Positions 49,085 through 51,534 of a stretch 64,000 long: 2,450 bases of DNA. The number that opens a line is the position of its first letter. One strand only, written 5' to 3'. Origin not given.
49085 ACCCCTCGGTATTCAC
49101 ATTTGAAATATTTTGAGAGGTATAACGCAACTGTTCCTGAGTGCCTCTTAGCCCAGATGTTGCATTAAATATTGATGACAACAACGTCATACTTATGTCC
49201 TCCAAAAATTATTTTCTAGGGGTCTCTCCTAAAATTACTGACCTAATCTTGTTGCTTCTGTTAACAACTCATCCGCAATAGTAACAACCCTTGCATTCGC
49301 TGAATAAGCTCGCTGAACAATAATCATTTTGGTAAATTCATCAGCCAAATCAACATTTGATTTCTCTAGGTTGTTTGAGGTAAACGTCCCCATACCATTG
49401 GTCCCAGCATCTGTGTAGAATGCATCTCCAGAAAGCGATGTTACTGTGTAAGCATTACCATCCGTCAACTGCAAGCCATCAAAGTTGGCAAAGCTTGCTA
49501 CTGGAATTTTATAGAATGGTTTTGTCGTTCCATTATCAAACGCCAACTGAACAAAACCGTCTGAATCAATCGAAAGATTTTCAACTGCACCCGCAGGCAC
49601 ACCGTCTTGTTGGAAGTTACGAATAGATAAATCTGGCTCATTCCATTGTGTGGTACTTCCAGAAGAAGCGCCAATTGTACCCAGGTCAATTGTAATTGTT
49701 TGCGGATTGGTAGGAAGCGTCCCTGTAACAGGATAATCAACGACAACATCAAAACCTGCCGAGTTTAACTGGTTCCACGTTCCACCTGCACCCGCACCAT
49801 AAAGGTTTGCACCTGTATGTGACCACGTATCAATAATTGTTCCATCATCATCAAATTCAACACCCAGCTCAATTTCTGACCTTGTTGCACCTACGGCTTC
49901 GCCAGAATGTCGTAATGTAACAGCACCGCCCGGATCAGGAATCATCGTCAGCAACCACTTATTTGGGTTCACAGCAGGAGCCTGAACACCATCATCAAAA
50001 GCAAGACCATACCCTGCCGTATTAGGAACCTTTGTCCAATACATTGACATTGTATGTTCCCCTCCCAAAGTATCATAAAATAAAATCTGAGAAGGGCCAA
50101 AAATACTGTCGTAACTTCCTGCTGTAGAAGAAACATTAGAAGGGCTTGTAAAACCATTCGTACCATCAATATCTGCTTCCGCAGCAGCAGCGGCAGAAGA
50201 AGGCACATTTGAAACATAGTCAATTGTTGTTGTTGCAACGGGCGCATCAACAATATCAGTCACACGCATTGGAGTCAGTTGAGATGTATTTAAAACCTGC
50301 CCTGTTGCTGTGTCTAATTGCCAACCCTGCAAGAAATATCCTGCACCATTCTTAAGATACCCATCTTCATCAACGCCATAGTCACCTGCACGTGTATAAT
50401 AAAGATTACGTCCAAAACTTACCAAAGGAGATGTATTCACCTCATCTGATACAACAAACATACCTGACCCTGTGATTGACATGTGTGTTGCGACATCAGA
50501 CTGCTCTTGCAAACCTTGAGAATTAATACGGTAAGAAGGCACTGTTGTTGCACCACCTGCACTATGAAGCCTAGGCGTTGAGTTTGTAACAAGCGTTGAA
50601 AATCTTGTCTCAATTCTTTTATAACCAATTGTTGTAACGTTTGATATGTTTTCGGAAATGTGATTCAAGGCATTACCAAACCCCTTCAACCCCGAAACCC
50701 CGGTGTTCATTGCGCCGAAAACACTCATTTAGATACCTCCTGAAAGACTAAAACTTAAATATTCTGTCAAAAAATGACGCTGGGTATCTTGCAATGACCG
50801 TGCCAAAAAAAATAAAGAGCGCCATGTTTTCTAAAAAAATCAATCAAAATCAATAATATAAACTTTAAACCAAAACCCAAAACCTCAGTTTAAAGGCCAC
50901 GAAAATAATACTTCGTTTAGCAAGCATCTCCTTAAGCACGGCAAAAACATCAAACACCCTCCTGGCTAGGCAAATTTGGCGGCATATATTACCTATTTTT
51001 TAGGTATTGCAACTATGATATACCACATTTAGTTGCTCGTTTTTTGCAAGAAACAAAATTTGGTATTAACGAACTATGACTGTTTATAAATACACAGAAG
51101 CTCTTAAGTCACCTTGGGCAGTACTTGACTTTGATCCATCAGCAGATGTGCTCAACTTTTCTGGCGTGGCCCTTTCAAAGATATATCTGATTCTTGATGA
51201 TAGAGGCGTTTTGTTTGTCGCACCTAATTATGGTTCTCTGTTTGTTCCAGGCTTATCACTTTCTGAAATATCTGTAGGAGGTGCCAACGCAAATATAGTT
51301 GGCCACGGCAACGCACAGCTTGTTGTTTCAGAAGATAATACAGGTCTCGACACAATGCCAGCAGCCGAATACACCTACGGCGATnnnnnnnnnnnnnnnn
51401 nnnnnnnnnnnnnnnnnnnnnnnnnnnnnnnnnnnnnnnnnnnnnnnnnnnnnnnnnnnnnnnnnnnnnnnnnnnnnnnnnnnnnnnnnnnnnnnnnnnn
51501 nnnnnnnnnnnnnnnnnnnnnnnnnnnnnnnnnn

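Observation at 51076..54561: Giant RTX-repeat T1SS-like substrate embedded between hook genes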

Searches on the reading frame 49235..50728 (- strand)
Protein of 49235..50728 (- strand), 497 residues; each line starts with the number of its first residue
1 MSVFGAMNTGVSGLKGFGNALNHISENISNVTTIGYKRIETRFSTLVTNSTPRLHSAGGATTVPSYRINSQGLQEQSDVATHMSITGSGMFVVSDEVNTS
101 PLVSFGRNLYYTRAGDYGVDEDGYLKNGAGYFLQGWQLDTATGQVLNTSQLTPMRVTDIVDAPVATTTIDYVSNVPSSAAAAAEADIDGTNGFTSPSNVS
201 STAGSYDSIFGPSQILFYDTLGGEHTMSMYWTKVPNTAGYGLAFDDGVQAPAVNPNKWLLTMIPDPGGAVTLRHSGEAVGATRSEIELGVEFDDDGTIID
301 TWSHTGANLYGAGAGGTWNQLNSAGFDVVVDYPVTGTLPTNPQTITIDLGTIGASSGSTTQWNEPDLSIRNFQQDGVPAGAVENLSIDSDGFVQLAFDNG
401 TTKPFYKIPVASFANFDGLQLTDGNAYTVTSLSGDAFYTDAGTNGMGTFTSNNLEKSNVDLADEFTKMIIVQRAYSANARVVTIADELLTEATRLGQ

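Call 5: search_protein_families(library=pfam, proteins=[window:49235-50728:-], max_evalue=0.01)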
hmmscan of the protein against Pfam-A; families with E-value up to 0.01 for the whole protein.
window:49235-50728:- (497 aa): 4 families
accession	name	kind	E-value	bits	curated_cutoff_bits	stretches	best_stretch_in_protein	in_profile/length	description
PF06429.18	Flg_bbr_C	-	1.1e-14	54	23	1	451-495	2-46/46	Flagellar basal body rod FlgEFG protein C-terminal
PF07559.19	FlgE_D2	-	1.1e-10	42.5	22.7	1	215-376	26-141/142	Flagellar basal body protein FlaE D2 domain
PF22692.1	LlgE_F_G_D1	-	8.2e-06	26.3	27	1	85-135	2-43/64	Flagellar hook protein FlgE/F/G D1 domain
PF00460.25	Flg_bb_rod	-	0.00043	20.6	20.7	1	7-37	1-31/31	Flagella basal body rod protein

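Call 7: search_protein_families(library=ncbifam, proteins=[window:49235-50728:-], max_evalue=0.001)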
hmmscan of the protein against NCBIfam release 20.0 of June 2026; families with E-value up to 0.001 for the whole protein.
window:49235-50728:- (497 aa): 22 families
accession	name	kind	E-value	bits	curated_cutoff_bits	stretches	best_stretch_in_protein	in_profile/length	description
NF004242.0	PRK05682.2-1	equivalog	9.3e-89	298.1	365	1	1-490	1-415/422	flagellar hook protein FlgE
TIGR03506.1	FlgEFG_subfam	subfamily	1.3e-73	248.7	70.25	1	5-478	1-351/351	flagellar hook-basal body complex protein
NF004243.1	PRK05682.2-2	equivalog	7.7e-73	245.9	801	2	1-236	1-216/420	flagellar hook protein FlgE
NF040922.1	flgE_Caulobact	equivalog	1.3e-67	229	750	1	1-492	1-500/505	flagellar hook protein FlgE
NF004241.1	PRK05682.1-5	equivalog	8.1e-67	226.3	469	1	6-495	4-444/446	flagellar hook protein FlgE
NF004238.1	PRK05682.1-1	equivalog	1.4e-57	195.8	400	1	7-488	3-406/414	flagellar hook protein FlgE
NF004240.1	PRK05682.1-4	equivalog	7.8e-48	163.9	472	1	8-488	4-435/443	flagellar hook protein FlgE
NF009278.1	PRK12636.1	equivalog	5.8e-44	150.6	350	2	381-494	147-260/263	flagellar basal body rod protein FlgG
NF005286.1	PRK06803.1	equivalog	1.6e-42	146.1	467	1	7-488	3-394/402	flagellar hook protein FlgE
TIGR02489.1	flgE_epsilon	equivalog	1.6e-42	145.9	412.85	2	340-494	564-716/719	flagellar hook protein FlgE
NF004495.0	PRK05841.1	equivalog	1e-38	133.2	857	2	343-495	440-601/603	flagellar hook protein FlgE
TIGR02490.1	flgF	equivalog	1.3e-34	119.7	178.5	1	9-475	3-217/218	flagellar basal-body rod protein FlgF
TIGR02488.1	flgG_G_neg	equivalog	6.2e-33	114.4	252.75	2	377-493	140-256/259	flagellar basal-body rod protein FlgG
NF009279.0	PRK12637.1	equivalog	3.1e-25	88.8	663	2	313-489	301-466/473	flagellar hook protein FlgE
NF009456.0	PRK12816.1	equivalog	9.3e-25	87.8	416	2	383-495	149-262/264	flagellar basal body rod protein FlgG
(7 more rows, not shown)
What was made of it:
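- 49235..50728 (-): flgE2 (hook paralog), first gene of flgE2-flgK-flgL-like operon. Pfam and NCBIfam (calls 5, 7).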

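Call 29: find_related_loci(query=window:49235-50728:-, collection=genome_contigs, flank=10000)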
Query window:49235-50728:- (497 aa) in genome_contigs; peptide patterns used: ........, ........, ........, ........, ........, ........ (x = any residue, [..] = any of these).
98 stretches matched a pattern; 24 encode a relative of the query (tblastn E <= 1e-3); 24 distinct loci.
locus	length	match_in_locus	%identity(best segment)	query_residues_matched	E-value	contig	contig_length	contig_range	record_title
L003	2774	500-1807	36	1-494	2e-66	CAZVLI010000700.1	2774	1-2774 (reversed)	MAG TPA_asm: uncultured Rhodospirillales bacterium isolate SRP135972_co2_19 genome assembly, contig: NODE_80240_length_2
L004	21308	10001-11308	37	1-494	2e-64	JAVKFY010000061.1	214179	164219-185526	MAG: Alphaproteobacteria bacterium isolate F1-TOW-13 k141_72002, whole genome shotgun sequence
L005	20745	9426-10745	32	1-495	3e-60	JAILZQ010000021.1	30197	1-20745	MAG: Geminicoccaceae bacterium isolate HOT.CON.139 NODE_1452_length_30197_cov_7.089575, whole genome shotgun sequence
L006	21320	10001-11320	32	1-495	2e-60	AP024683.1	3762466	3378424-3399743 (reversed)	MAG: Geminicoccaceae bacterium KatS3mg117 DNA, complete genome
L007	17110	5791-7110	33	1-495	8e-60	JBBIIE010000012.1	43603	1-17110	MAG: Geminicoccaceae bacterium isolate BQF270218_bin_130 NODE_532_length_43603_cov_3.02772, whole genome shotgun sequenc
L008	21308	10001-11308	33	1-491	2e-58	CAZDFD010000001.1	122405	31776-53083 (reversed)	MAG TPA_asm: uncultured Geminicoccaceae bacterium isolate binchicken_co274_314 genome assembly, contig: NODE_321_length_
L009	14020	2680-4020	33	1-497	7e-58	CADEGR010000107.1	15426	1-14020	MAG: uncultured Alphaproteobacteria bacterium isolate Alphaproteobacteria sp. RBC091 genome assembly, contig: MAG091_107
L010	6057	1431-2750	32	1-495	3e-58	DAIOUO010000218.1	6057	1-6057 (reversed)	MAG TPA_asm: Geminicoccaceae bacterium isolate CTOTU10729 NODE_1645_length_6057_cov_7.348217, whole genome shotgun seque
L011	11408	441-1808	31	1-494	3e-53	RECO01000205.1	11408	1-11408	MAG: Geminicoccaceae bacterium isolate DLM2.Bin45 NODE_8649_length_11408_cov_32.8969, whole genome shotgun sequence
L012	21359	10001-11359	32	1-495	3e-50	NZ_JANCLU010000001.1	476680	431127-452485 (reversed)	Alsobacter ponti strain SYSU M60028 NODE_1_length_476680_cov_153.053357, whole genome shotgun sequence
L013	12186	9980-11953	45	1-491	1e-39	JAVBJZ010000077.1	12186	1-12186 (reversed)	MAG: Azospirillum sp. isolate GLO_MAG_00134 c_000012476176, whole genome shotgun sequence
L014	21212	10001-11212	29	1-489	5e-34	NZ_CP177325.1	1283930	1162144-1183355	Bartonella sp. DGB2 chromosome, complete genome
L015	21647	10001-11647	41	1-497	5e-29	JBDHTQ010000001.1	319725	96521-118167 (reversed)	MAG: Bdellovibrionales bacterium isolate AS-MICRO-OLR.46 NODE_48_length_319725_cov_11.625778, whole genome shotgun seque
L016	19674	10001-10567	37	1-177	4e-28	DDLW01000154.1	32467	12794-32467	MAG TPA_asm: Alphaproteobacteria bacterium UBA2562 UBA2562_contig_1975, whole genome shotgun sequence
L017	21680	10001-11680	38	1-495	7e-26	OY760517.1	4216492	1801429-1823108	MAG: Melioribacteraceae bacterium isolate c8b6aad9-4aa7-488e-baf1-dd4234e1cecc genome assembly, chromosome: 1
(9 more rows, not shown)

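Call 42: find_homologous_proteins(query=window:49235-50728:-, max_evalue=1e-20)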
Query window:49235-50728:- (497 aa): 399 proteins with E <= 1e-20 among 8000 candidates; the best 120 are listed.
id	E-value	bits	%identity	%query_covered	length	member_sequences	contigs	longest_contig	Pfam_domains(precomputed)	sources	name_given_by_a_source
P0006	0.0e+0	1101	100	100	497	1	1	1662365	PF06429.19,PF22692.2,PF07559.20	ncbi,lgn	-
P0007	1.0e-244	831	75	100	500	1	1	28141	PF06429.19,PF00460.26,PF22692.2,PF07559.20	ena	-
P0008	4.2e-189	647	63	100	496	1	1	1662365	PF06429.19,PF22692.2,PF07559.20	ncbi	-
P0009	5.9e-183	627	60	100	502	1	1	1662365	PF06429.19,PF22692.2,PF07559.20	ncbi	-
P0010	5.3e-155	535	53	99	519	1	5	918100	PF06429.19,PF00460.26,PF22692.2,PF07559.20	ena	-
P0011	3.6e-150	519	53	99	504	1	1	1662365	PF06429.19,PF22692.2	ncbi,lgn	-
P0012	4.3e-145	502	51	99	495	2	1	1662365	PF06429.19,PF22692.2,PF07559.20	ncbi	-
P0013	2.2e-77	279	37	99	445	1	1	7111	PF06429.19,PF00460.26,PF22692.2,PF07559.20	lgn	-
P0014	1.2e-73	267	37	100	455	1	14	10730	PF06429.19,PF00460.26,PF22692.2,PF07559.20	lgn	-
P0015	2.8e-72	262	35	99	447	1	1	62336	PF06429.19,PF22692.2,PF07559.20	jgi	jgi:flagellar hook protein FlgE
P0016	4.2e-72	262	40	47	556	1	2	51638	PF06429.19,PF22692.2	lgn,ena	-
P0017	2.0e-70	256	34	100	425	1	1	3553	PF06429.19,PF00460.26,PF22692.2,PF07559.20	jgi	-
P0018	6.3e-70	254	33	100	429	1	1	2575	PF06429.19,PF00460.26,PF22692.2,PF07559.20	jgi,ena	-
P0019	2.2e-69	253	34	100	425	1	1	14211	PF06429.19,PF00460.26,PF22692.2,PF07559.20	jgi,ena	-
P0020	7.3e-69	251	36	100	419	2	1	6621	PF06429.19,PF00460.26,PF22692.2,PF07559.20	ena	-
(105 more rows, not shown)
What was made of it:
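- The organism has an unusually elaborate hook and junction gene set (call 42).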

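Call 43: find_encoding_contigs(protein=P0007, flank=10000, max_places=3)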
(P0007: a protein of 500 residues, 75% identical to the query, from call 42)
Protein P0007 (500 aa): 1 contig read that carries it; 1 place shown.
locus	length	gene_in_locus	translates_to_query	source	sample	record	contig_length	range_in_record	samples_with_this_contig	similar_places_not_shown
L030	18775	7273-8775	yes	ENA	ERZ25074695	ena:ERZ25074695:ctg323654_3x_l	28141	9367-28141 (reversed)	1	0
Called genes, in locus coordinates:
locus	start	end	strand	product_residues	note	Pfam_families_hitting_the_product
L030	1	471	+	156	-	?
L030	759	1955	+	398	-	PF16697:Yop-YscD_cpl (faint), PF00498:FHA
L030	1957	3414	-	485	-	PF01408:GFO_IDH_MocA, PF19051:GFO_IDH_MocA_C2, PF22725:GFO_IDH_MocA_C3 (faint)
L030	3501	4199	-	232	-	PF06439:3keto-disac_hyd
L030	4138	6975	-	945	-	-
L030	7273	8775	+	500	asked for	PF00460:Flg_bb_rod (weak), PF22692:LlgE_F_G_D1 (weak), PF07559:FlgE_D2, PF06429:Flg_bbr_C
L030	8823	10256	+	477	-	PF00460:Flg_bb_rod (faint), PF22638:FlgK_D1, PF06429:Flg_bbr_C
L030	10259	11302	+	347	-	PF00669:Flagellin_N (weak)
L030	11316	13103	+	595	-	PF09206:ArabFuran-catal (weak)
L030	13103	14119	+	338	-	-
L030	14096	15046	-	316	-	PF00892:EamA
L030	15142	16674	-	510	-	PF00916:Sulfate_transp, PF01740:STAS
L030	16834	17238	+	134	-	-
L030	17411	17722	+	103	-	-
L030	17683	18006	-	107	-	PF01588:tRNA_bind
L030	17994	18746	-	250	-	PF00528:BPD_transp_1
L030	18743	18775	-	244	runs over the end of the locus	PF00005:ABC_tran, PF13304:AAA_21 (faint)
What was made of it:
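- The divergent pairing with flgE2-flgK-flgL-like genes is conserved in L030, even though the far flank is rearranged (call 43).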

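Call 44: find_encoding_contigs(protein=P0010, flank=10000, max_places=3)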
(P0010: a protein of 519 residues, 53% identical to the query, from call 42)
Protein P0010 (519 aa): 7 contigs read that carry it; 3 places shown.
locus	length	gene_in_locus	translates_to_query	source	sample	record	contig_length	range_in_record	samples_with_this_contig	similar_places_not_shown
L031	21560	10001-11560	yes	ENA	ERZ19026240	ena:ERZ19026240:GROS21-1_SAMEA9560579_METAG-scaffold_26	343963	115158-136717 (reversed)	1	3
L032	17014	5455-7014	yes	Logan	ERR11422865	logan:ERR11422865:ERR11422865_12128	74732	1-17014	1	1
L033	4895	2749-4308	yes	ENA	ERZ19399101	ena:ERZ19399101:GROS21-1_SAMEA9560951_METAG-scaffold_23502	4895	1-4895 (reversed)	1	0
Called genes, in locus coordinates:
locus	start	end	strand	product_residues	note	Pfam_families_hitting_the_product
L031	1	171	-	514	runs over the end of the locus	PF02874:ATP-synt_ab_N, PF00006:ATP-synt_ab, PF00306:ATP-synt_ab_C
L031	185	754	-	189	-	PF00213:OSCP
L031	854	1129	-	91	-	PF01329:Pterin_4a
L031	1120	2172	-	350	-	PF00248:Aldo_ket_red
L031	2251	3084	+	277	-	PF00793:DAHP_synth_1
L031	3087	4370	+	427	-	PF03952:Enolase_N, PF00113:Enolase_C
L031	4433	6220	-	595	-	PF01336:tRNA_anti-codon, PF00152:tRNA-synt_2, PF02938:GAD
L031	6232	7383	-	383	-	PF04932:Wzy_C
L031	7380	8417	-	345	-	PF01551:Peptidase_M23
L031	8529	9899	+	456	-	PF22692:LlgE_F_G_D1, PF06429:Flg_bbr_C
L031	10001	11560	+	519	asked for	PF00460:Flg_bb_rod (weak), PF22692:LlgE_F_G_D1 (weak), PF07559:FlgE_D2, PF06429:Flg_bbr_C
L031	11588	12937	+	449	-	PF00460:Flg_bb_rod (weak), PF22638:FlgK_D1, PF06429:Flg_bbr_C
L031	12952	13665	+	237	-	-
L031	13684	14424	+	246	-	-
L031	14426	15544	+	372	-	-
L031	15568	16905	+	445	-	PF22638:FlgK_D1, PF06429:Flg_bbr_C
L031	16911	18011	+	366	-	-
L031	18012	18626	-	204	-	PF02525:Flavodoxin_2, PF03358:FMN_red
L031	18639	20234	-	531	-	PF02366:PMT, PF13231:PMT_2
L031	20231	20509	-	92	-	PF07578:LAB_N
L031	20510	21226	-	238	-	PF00535:Glycos_transf_2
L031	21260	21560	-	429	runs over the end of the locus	PF05958:tRNA_U5-meth_tr, PF05175:MTS (weak)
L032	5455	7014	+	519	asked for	PF00460:Flg_bb_rod (weak), PF22692:LlgE_F_G_D1 (weak), PF07559:FlgE_D2, PF06429:Flg_bbr_C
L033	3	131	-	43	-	?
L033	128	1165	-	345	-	PF01551:Peptidase_M23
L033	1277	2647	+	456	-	PF22692:LlgE_F_G_D1, PF06429:Flg_bbr_C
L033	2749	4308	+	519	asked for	PF00460:Flg_bb_rod (weak), PF22692:LlgE_F_G_D1 (weak), PF07559:FlgE_D2, PF06429:Flg_bbr_C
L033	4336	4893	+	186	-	?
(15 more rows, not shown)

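Call 62: find_encoding_contigs(protein=P0008, flank=10000, max_places=2)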
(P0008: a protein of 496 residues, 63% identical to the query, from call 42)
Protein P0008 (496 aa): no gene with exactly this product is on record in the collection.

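Call 63: find_encoding_contigs(protein=P0012, flank=10000, max_places=2)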
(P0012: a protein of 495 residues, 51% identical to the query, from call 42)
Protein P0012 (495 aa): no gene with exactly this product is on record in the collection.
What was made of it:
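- Tried and rejected: Look-ups of paralogs P0008 and P0012 failed (calls 62, 63).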

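Call 64: find_encoding_contigs(protein=P0011, flank=10000, max_places=2)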
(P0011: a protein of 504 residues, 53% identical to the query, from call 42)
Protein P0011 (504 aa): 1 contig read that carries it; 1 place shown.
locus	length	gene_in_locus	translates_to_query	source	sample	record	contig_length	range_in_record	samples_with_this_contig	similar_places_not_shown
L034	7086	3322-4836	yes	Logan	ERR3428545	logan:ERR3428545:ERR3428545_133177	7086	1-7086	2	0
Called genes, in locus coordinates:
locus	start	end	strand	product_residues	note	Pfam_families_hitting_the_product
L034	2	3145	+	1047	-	?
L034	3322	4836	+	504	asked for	PF22692:LlgE_F_G_D1 (weak), PF06429:Flg_bbr_C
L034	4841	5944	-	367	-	-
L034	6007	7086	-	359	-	?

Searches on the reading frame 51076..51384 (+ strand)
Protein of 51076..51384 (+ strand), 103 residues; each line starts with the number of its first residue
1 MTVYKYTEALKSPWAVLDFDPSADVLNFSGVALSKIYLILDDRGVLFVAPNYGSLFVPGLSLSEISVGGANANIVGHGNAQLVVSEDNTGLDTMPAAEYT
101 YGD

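Call 28: find_homologous_proteins(query=A3, max_evalue=0.01)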
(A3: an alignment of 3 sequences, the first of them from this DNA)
Query A3 (3 sequences): 89 candidates shared short words with the query, none scored E <= 0.01.

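Call 50: search_solved_structures(query=A3, max_evalue=10, show_alignments=1)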
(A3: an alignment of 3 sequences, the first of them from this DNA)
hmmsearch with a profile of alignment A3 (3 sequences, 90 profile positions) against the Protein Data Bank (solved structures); distinct sequences matched with E-value up to 10: 2.
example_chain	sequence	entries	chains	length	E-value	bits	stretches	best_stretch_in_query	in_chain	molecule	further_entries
9q1a_A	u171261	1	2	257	0.99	12.9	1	45-86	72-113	D-lysine 5,6-aminomutase beta subunit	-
8t0v_C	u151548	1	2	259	1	12.8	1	45-86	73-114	D-lysine 5,6-aminomutase beta subunit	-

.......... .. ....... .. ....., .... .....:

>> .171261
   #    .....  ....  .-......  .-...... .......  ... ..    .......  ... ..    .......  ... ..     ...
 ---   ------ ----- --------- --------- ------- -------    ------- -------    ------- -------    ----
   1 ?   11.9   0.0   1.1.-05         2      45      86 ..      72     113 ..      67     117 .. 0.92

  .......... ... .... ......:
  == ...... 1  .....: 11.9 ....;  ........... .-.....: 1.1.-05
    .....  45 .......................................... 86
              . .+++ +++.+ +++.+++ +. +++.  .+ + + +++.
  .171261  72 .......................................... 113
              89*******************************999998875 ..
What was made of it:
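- On S-layer RTX proteins (RsaA-like): The PDB profile search with the N-domain found only chance-level hits, E about 1 (call 50).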

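Call 67: search_protein_families(library=ncbifam, proteins=[window:51076-51384:+], max_evalue=10)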
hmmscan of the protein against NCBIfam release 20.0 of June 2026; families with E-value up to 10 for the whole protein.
seq(103 aa): 0 families

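Call 68: search_protein_families(library=pfam, proteins=[window:51076-51384:+], max_evalue=10)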
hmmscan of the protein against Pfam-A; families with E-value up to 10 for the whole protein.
seq(103 aa): 0 families
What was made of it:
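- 51076..51411 (+): N-terminal non-RTX domain (res 1-112), conserved from Met1 across the family; no Sec signal. No Pfam, NCBIfam or PDB match (calls 50, 67, 68).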

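Call 86: find_related_loci(query=A10, collection=metagenome_contigs, flank=10000)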
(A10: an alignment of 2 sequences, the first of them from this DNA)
Query A10 (103 aa) in metagenome_contigs; peptide patterns used: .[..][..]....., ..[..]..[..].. (x = any residue, [..] = any of these).
100 stretches matched a pattern, but none encodes a relative of the query by tblastn (E <= 1e-3).
